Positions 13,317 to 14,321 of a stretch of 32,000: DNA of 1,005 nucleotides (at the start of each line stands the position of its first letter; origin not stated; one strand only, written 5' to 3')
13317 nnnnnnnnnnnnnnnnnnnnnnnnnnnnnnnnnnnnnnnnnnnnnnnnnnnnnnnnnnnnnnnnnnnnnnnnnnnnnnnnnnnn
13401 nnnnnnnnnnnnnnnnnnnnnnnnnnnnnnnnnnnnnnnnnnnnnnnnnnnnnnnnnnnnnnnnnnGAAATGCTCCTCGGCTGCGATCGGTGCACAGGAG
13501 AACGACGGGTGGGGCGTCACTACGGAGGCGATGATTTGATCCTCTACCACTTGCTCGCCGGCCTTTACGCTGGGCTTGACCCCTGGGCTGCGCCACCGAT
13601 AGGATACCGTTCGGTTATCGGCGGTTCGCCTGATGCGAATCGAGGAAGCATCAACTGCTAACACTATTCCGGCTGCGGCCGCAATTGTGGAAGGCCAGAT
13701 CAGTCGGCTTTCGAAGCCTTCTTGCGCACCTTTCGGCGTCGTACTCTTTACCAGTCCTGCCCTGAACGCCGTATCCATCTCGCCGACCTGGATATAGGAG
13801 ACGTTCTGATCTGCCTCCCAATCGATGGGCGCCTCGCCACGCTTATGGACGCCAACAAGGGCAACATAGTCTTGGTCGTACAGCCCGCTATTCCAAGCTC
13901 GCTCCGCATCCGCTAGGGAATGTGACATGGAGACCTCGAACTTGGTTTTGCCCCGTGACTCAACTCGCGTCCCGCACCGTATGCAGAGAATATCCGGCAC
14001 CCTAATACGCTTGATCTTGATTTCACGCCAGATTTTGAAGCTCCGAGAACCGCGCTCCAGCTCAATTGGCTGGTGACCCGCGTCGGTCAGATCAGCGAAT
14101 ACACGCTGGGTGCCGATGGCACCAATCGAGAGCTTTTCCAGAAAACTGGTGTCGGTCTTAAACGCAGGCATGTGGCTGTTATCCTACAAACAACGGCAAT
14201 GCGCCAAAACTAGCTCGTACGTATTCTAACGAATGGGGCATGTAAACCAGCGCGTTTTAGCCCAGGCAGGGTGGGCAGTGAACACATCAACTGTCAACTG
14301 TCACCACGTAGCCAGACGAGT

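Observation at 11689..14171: Methyltransferase translationally coupled to a nuclease-like / HEAT-repeat protein: candidate undescribed R-M-like defence pair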

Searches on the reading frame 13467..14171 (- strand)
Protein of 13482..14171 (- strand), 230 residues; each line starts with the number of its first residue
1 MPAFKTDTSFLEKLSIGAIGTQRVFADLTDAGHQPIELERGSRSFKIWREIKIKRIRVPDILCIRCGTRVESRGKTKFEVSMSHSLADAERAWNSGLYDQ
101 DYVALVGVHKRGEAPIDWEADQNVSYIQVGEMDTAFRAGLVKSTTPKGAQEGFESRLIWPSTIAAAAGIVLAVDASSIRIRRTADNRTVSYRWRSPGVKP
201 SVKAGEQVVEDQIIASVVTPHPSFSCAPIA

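Call 24: predict_structure(alignment_id=A2)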
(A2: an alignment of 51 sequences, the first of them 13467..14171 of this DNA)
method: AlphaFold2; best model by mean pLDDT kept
length: 235 residues; sequences in the alignment: 51
mean_pLDDT: 87.3   pTM: 0.85
mean pLDDT of the five models: 87.3, 85.2, 84.7, 84.2, 84.2
residues with pLDDT >= 90: 153; 70-90: 55; 50-70: 15; < 50: 12
segments of 3 or more residues with pLDDT < 50: 1-3, 49-53, 149-152
pLDDT, mean of each block of 10 residues (from residue 1): 62 89 97 90 63 61 95 93 85 90 96 92 96 96 70 77 96 96 96 93 96 96 87 84
secondary structure, 60 per line:
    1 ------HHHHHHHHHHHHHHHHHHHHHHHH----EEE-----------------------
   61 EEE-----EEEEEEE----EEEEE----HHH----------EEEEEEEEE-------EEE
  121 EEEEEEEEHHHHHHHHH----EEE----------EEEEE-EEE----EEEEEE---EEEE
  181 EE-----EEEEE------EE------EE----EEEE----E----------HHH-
elements in order: H7-30 E35-37 E61-63 E69-75 E80-84 E102-110 E118-128 H129-137 E142-144 E155-159 E161-163 E168-173 E177-182 E188-192 E213-216

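Call 29: fold_search(model_id=the predicted structure, library=pdb)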
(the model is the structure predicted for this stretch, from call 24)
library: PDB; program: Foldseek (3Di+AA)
matches with E <= 10: 1002; with E <= 0.001: 3
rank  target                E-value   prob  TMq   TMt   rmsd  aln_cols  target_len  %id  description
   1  8gzh_C                5.7e-04  1.00  0.21  0.05   3.7        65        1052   31  Cryo-EM structure of Synechocystis sp. PCC 6803 CTP-bound RPitc (released 2023-04-19)
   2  6vvt_C                6.8e-04  1.00  0.22  0.06   6.9        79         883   26  Crystal structure of a Mycobacterium smegmatis transcription initiation complex with Rifampicin-resistant RNA polymera (released 2020-10-21)
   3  6dcf_C                9.1e-04  1.00  0.22  0.06   6.9        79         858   26  Crystal structure of a Mycobacterium smegmatis transcription initiation complex with Rifampicin-resistant RNA polymera (released 2018-09-05)
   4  6cce_C                1.1e-03  1.00  0.21  0.05   6.9        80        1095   26  Crystal structure of a Mycobacterium smegmatis RNA polymerase transcription initiation complex with inhibitor Kanglemy (released 2018-08-15)
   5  8r3m_C                1.5e-03  1.00  0.22  0.05   6.8        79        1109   26  Mycobacterium smegnatis RNA polymerase transcription initiation complex with SigmaA, RbpA, HelD N-terminal, CO and PCh (released 2024-10-02)
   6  6kop_C                1.5e-03  1.00  0.22  0.05   6.9        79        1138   24  Mycobacterium tuberculosis initial transcription complex comprising sigma H and 5'-OH RNA of 9 nt (released 2020-03-11)
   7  6yys_C                1.6e-03  1.00  0.21  0.05   6.9        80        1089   26  Structure of Mycobacterium smegmatis HelD protein in complex with RNA polymerase core - State II, primary channel enga (released 2020-11-04)
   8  9ujk_C                1.7e-03  1.00  0.21  0.05   3.4        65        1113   28  CryoEM structure of the T.thermophilus transcription initiation complex in the presence of ATP (released 2025-10-22)
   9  4mq9_C                1.7e-03  1.00  0.21  0.05   3.5        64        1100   28  Crystal structure of Thermus thermophilus RNA polymerase holoenzyme in complex with GE23077 (released 2014-05-07)
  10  9pfq_C                1.8e-03  1.00  0.21  0.04   7.1        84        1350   28  The cryo-EM structure of C. crescentus DriD-ssDNA-RNAP-Sigma73-bapE promoter transcription activation complex (released 2026-02-25)
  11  6koo_C                1.9e-03  1.00  0.22  0.05   6.7        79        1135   24  Mycobacterium tuberculosis initial transcription complex comprising sigma H and 5'-OH RNA of 7 nt (released 2020-03-11)
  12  6yxu_C                1.9e-03  1.00  0.22  0.05   6.9        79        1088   26  Structure of Mycobacterium smegmatis HelD protein in complex with RNA polymerase core - State I, primary channel engag (released 2020-11-04)
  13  6wvk_C                1.9e-03  1.00  0.21  0.05   6.7        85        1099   24  Cryo-EM structure of Bacillus subtilis RNA Polymerase in complex with HelD (released 2020-11-18)
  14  9pfv_C                2.1e-03  1.00  0.21  0.04   7.1        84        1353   28  The cryo-EM structure of C. crescentus DriD-ssDNA-RNAP-Sigma73-CCNA_03891/CCNA_01149 promoter transcription activation (released 2026-02-25)
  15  8w8o_C                2.2e-03  1.00  0.22  0.05   3.0        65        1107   28  Thermus thermophilus initiation complex in the half-translocated state (released 2024-07-24)
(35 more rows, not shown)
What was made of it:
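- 13488..13736 (-): Beta-rich middle domain, aa 146-228, including the invariant K147-G..E151-G..E154..W159 loop. Foldseek PDB hits are to RNA polymerase beta over 65-85 columns, E about 6e-4 (call 29).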

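Call 48: fold_search(model_id=the predicted structure, library=viral)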
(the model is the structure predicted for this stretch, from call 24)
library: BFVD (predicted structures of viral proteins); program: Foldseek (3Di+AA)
matches with E <= 10: 648; with E <= 0.001: 0
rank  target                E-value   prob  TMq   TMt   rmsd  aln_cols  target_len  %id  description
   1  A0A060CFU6            1.5e-03  1.00  0.21  0.56   6.3        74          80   22  (no name in the UniProt tables at hand)
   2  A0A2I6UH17            1.5e-03  0.98  0.31  0.40  10.1       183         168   13  Uncharacterized protein [Salinibacter phage M31CR41-2]
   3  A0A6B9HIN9            4.6e-03  1.00  0.18  0.12  10.1        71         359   17  (no name in the UniProt tables at hand)
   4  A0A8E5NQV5            1.1e-02  1.00  0.21  0.04   4.3        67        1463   15  (no name in the UniProt tables at hand)
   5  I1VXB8                1.7e-02  1.00  0.20  0.04   4.7        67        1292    9  (no name in the UniProt tables at hand)
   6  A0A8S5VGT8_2          2.0e-02  1.00  0.21  0.06   4.7        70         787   20  DNA-directed RNA polymerase subunit alpha [Myoviridae sp. ctkfK18]
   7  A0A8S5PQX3            2.1e-02  1.00  0.19  0.04   5.2        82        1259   16  DNA-directed RNA polymerase [Myoviridae sp. ctwwN25]
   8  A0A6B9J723            2.6e-02  1.00  0.21  0.04   4.4        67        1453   19  RNA polymerase beta subunit [Photobacterium phage PDCC-1]
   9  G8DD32                4.1e-02  0.66  0.28  0.28   8.5       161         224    9  (no name in the UniProt tables at hand)
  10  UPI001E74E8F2         7.4e-02  0.80  0.34  0.45   6.4       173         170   14  (no name look-up for this kind of identifier)
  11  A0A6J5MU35            8.3e-02  0.85  0.34  0.52   5.6       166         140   12  Uncharacterized protein [uncultured Caudovirales phage]
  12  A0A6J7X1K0            1.1e-01  0.69  0.33  0.40   6.1       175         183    8  Uncharacterized protein [uncultured Caudovirales phage]
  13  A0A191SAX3            1.3e-01  0.30  0.21  0.12  13.9       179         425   13  (no name in the UniProt tables at hand)
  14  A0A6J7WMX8            1.3e-01  0.06  0.10  0.10  16.6       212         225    8  Phage major tail protein TP901-1 [uncultured Caudovirales phage]
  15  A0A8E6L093            1.6e-01  0.92  0.22  0.06   9.7       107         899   16  (no name in the UniProt tables at hand)
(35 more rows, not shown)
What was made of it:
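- Tried and rejected: BFVD gave nothing significant (call 48).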

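Call 61: search_protein_representatives(protein=window:13482-14171:-)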
Query: 230 residues. Proteins with E-value up to 0.001 (for the whole library): 345; up to 1e-10: 269; up to 1e-30: 66. The best 150 are listed.
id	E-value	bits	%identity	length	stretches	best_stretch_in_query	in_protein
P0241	7.2e-73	260.9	58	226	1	3-218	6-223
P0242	2.5e-72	259.2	56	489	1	3-227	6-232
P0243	1.4e-63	230.6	58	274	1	3-184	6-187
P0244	1.2e-60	221.0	49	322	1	3-226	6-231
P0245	7.6e-60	218.4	49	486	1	3-220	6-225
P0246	8.7e-59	214.9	52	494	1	5-227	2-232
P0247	3.5e-55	203.1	55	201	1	3-170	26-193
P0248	1.4e-52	194.6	48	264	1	4-219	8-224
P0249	1.9e-52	194.2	48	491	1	4-226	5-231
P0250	7.5e-50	185.7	44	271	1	4-219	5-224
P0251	4.3e-49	183.2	48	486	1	3-222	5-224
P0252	1.7e-48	181.3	45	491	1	3-229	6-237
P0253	1.6e-47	178.1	42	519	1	5-228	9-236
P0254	3.8e-47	176.9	42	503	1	5-221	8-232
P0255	2.0e-46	174.5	41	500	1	3-219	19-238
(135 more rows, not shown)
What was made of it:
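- Tried and rejected: Exhaustive phmmer found 345 representatives, essentially all of the same ~485-530-aa design or fragments of it (call 61).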

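Call 65: find_related_loci(query=A6, collection=metagenome_contigs, flank=5000)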
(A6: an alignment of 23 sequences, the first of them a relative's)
Query A6 (495 aa) in metagenome_contigs; peptide patterns used: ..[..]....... (x = any residue, [..] = any of these).
232 stretches matched a pattern; 229 encode a relative of the query (tblastn E <= 1e-3); the best 80 are kept; 80 distinct loci.
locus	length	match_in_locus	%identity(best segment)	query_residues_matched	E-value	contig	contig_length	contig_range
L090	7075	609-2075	35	1-494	3e-99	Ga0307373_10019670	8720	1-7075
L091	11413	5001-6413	42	1-475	3e-97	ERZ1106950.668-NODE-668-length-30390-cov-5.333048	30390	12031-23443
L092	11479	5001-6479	35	1-494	1e-96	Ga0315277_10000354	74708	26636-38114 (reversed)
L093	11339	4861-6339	36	1-490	8e-96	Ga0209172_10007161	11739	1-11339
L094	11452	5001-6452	38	1-494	1e-95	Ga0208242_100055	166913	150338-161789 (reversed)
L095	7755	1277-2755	34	1-494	2e-95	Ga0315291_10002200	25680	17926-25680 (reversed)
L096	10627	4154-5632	35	1-494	1e-92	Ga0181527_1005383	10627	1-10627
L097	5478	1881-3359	35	1-494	2e-91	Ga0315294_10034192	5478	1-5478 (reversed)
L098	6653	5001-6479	34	1-494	3e-91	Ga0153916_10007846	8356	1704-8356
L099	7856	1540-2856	40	1-446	2e-91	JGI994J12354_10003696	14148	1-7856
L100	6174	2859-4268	39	1-472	2e-90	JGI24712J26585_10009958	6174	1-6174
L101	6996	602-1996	41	1-467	2e-90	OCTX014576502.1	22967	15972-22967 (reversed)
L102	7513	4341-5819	34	1-494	1e-89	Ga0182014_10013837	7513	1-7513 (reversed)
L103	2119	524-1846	39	1-445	9e-92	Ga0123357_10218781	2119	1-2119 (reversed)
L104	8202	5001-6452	36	1-494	3e-86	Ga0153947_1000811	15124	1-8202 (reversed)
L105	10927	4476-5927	36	1-494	1e-84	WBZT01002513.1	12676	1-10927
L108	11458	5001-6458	36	1-494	2e-80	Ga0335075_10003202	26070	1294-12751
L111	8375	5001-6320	37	1-446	4e-80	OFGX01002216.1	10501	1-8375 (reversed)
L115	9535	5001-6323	37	1-442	4e-79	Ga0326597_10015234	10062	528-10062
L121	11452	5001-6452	35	1-494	5e-79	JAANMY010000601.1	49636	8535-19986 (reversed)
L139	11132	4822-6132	36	1-442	1e-76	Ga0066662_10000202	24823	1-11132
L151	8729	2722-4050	38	1-442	1e-73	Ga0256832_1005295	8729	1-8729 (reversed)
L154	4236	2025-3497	32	1-494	1e-73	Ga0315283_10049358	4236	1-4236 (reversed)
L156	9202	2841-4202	36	1-453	1e-79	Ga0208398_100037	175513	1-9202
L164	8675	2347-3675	35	1-442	3e-72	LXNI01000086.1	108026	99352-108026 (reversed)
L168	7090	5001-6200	39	1-411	6e-72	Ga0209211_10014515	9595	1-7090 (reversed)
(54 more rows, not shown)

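Call 68: search_protein_families(library=pfam, proteins=[L105:2304-4133:-, L108:2879-4648:-, L115:2869-4671:-, L121:2810-4669:-, L139:2681-4498:-, L151:578-2434:-, L164:205-2100:-, L105:6171-10424:+, L108:6643-7929:+, L139:6315-7958:+], max_evalue=0.001)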
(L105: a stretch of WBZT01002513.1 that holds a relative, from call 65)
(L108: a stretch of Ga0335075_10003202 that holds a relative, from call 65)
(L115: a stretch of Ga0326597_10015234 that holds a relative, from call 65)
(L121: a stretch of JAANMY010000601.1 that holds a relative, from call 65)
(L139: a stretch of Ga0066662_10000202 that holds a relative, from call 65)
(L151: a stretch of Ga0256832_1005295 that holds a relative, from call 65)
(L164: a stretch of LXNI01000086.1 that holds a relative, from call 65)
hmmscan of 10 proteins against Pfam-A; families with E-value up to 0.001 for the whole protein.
L105:2304-4133:- (609 aa): 2 families
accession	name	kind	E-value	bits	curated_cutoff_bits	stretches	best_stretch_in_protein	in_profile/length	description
PF01555.25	N6_N4_Mtase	-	6.7e-17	62.6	26.7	2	29-75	161-207/221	DNA methylase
PF03602.21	Cons_hypoth95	-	0.00073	19.7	24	0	366-398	110-144/182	Conserved hypothetical protein 95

L108:2879-4648:- (589 aa): 1 family
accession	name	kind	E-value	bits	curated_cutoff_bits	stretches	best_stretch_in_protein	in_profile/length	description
PF01555.25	N6_N4_Mtase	-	1.3e-16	61.6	26.7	1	25-70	162-207/221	DNA methylase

L115:2869-4671:- (600 aa): 2 families
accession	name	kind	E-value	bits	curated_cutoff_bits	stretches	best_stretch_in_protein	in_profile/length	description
PF01555.25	N6_N4_Mtase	-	2.8e-15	57.3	26.7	1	29-75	160-206/221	DNA methylase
PF03602.21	Cons_hypoth95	-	0.00027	21.1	24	0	351-398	92-143/182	Conserved hypothetical protein 95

L121:2810-4669:- (619 aa): 3 families
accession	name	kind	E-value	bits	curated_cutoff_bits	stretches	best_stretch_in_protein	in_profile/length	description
PF01555.25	N6_N4_Mtase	-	3.5e-17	63.5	26.7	2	34-81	160-207/221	DNA methylase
PF03602.21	Cons_hypoth95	-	6.4e-05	23.1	24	0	364-404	100-144/182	Conserved hypothetical protein 95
PF02086.21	MethyltransfD12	-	0.00041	20.6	22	0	47-156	10-122/253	D12 class N6 adenine-specific DNA methyltransferase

L139:2681-4498:- (605 aa): 1 family
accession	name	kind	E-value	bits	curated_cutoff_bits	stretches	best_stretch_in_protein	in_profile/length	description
PF01555.25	N6_N4_Mtase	-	2.1e-15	57.7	26.7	1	34-79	161-206/221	DNA methylase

L151:578-2434:- (618 aa): 2 families
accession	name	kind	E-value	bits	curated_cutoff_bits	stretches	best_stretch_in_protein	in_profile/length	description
PF01555.25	N6_N4_Mtase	-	3.5e-17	63.5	26.7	2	45-104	159-206/221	DNA methylase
PF03602.21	Cons_hypoth95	-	2.4e-05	24.5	24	0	348-420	75-146/182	Conserved hypothetical protein 95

L164:205-2100:- (631 aa): 2 families
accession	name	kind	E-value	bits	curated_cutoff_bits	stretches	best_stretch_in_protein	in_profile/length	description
PF01555.25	N6_N4_Mtase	-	9.3e-16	58.9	26.7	1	65-125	161-208/221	DNA methylase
PF03602.21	Cons_hypoth95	-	0.00064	19.9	24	0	388-431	97-144/182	Conserved hypothetical protein 95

L105:6171-10424:+ (1418 aa): 6 families
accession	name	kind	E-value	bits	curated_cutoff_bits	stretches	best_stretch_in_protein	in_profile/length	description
PF13086.12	AAA_11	-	1.9e-23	84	27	2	926-1004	1-80/257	AAA domain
PF13087.12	AAA_12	-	3.7e-16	59.7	27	1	1152-1365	15-191/195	AAA domain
PF13245.12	AAA_19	-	5.3e-14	53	25.1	1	931-1123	1-132/134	AAA domain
PF13604.12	AAA_30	-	5.8e-11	42.9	27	1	927-1125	2-133/191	AAA domain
PF00580.27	UvrD-helicase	-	1.1e-05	25.7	23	1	927-1003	1-73/271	UvrD/REP helicase N-terminal domain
PF02562.22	PhoH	-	0.00011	22.2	27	0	928-1120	6-158/205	PhoH-like protein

L108:6643-7929:+ (429 aa): 1 family
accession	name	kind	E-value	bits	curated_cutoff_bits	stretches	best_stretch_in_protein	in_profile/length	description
PF00145.23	DNA_methylase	-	1.8e-49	169.4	22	1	11-400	3-322/324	C-5 cytosine-specific DNA methylase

L139:6315-7958:+ (548 aa): 0 families

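Call 83: search_solved_structures(query=L092:4767-4970:+, max_evalue=0.001)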
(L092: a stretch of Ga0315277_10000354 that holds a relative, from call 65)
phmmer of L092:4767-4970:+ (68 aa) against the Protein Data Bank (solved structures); distinct sequences matched with E-value up to 0.001: 32.
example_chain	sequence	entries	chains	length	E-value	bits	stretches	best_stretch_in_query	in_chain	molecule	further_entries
2b5a_A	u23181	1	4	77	1.1e-19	72.9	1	3-64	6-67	C.BclI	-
1y7y_A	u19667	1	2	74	1.3e-19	72.7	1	6-66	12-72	C.AhdI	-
3vk0_A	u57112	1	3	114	1.6e-11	47.4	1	8-66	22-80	Transcriptional regulator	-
3clc_A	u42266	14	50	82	7.8e-09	38.9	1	12-66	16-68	Regulatory protein | R-M CONTROLLER PROTEIN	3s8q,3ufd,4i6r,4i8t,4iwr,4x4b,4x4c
7t5u_A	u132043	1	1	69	8.5e-09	38.8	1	3-64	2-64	Helix-turn-helix domain-containing protein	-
3g5g_A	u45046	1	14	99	1.1e-08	38.4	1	12-66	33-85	Regulatory protein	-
4fn3_A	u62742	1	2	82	1.9e-08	37.7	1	12-66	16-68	Regulatory protein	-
4i6u_A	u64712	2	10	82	3e-08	37.1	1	12-66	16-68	Regulatory protein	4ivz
4i6t_A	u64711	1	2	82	4.2e-08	36.6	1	12-66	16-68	Regulatory protein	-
4f8d_A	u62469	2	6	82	5.7e-08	36.2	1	12-66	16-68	Regulatory protein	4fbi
3fya_A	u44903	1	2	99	8.6e-08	35.7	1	12-66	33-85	Regulatory protein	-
6jq1_A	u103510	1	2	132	1.2e-07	35.2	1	8-67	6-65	Transcriptional regulator, XRE family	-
4ia8_A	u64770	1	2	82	1.6e-07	34.8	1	12-66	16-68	Regulatory protein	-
6rnz_A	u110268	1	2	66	2.3e-07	34.3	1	8-67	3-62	HTH-type transcriptional regulator DdrOC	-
6rmq_A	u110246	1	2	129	1.1e-06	32.2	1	9-67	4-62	HTH-type transcriptional regulator DdrOC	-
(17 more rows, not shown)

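Call 84: search_protein_families(library=pfam, proteins=[L092:4767-4970:+, L105:4219-4473:+, L121:4767-4997:+, L168:4765-4998:+, L154:1736-2038:+], max_evalue=0.001)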
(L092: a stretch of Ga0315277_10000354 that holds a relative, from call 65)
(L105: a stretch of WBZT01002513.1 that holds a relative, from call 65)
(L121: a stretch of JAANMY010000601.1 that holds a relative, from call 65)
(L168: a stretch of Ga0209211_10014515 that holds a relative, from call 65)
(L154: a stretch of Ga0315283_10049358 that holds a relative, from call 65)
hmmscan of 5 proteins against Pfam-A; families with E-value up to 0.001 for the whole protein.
L092:4767-4970:+ (68 aa): 5 families
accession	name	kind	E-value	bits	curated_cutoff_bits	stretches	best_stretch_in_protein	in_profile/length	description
PF01381.28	HTH_3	-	1e-17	64.4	23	1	12-66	1-55/55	Helix-turn-helix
PF13560.12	HTH_31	-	1.2e-14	54.7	27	1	7-62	1-57/64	Helix-turn-helix domain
PF13443.12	HTH_26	-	3.8e-08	33.9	22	1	11-67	1-58/63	Cro/C1-type HTH DNA-binding domain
PF12844.13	HTH_19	-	7e-07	29.5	30.2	1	9-66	1-58/64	Helix-turn-helix domain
PF13744.12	HTH_37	-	0.00066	19.9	27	1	6-56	17-65/80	Helix-turn-helix domain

L105:4219-4473:+ (85 aa): 5 families
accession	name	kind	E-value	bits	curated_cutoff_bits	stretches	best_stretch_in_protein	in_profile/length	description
PF01381.28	HTH_3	-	6.2e-17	61.8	23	1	21-75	1-55/55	Helix-turn-helix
PF13560.12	HTH_31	-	8.1e-15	55.3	27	1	17-74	2-60/64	Helix-turn-helix domain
PF13443.12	HTH_26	-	1.5e-05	25.6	22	1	21-80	2-62/63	Cro/C1-type HTH DNA-binding domain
PF12844.13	HTH_19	-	2.8e-05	24.4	30.2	1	19-76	2-59/64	Helix-turn-helix domain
PF13744.12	HTH_37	-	5e-05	23.5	27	1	12-69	14-72/80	Helix-turn-helix domain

L121:4767-4997:+ (77 aa): 5 families
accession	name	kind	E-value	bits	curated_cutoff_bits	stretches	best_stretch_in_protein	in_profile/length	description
PF01381.28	HTH_3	-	2e-18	66.6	23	1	13-67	1-55/55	Helix-turn-helix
PF13560.12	HTH_31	-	7.3e-15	55.5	27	1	9-66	2-60/64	Helix-turn-helix domain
PF12844.13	HTH_19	-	8.9e-07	29.2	30.2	1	11-68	2-59/64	Helix-turn-helix domain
PF13443.12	HTH_26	-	1e-06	29.3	22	1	14-72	3-62/63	Cro/C1-type HTH DNA-binding domain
PF13744.12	HTH_37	-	3.6e-06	27.1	27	1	6-62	16-73/80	Helix-turn-helix domain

L168:4765-4998:+ (78 aa): 4 families
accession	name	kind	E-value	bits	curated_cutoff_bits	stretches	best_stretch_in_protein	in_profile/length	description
PF01381.28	HTH_3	-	4.1e-15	56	23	1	18-72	1-55/55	Helix-turn-helix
PF13560.12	HTH_31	-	2e-09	38.1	27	1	14-65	2-54/64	Helix-turn-helix domain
PF13443.12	HTH_26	-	2.1e-06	28.3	22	1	17-73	1-58/63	Cro/C1-type HTH DNA-binding domain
PF12844.13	HTH_19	-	7.5e-05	23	30.2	1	17-73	3-59/64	Helix-turn-helix domain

L154:1736-2038:+ (101 aa): 4 families
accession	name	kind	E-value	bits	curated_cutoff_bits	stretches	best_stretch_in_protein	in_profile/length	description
PF01381.28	HTH_3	-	4.5e-17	62.3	23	1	27-79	1-53/55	Helix-turn-helix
PF13560.12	HTH_31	-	6.3e-10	39.7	27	1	26-79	5-59/64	Helix-turn-helix domain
PF13443.12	HTH_26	-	1.7e-06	28.6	22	1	28-79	3-55/63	Cro/C1-type HTH DNA-binding domain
PF12844.13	HTH_19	-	8.5e-05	22.8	30.2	1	25-81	2-58/64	Helix-turn-helix domain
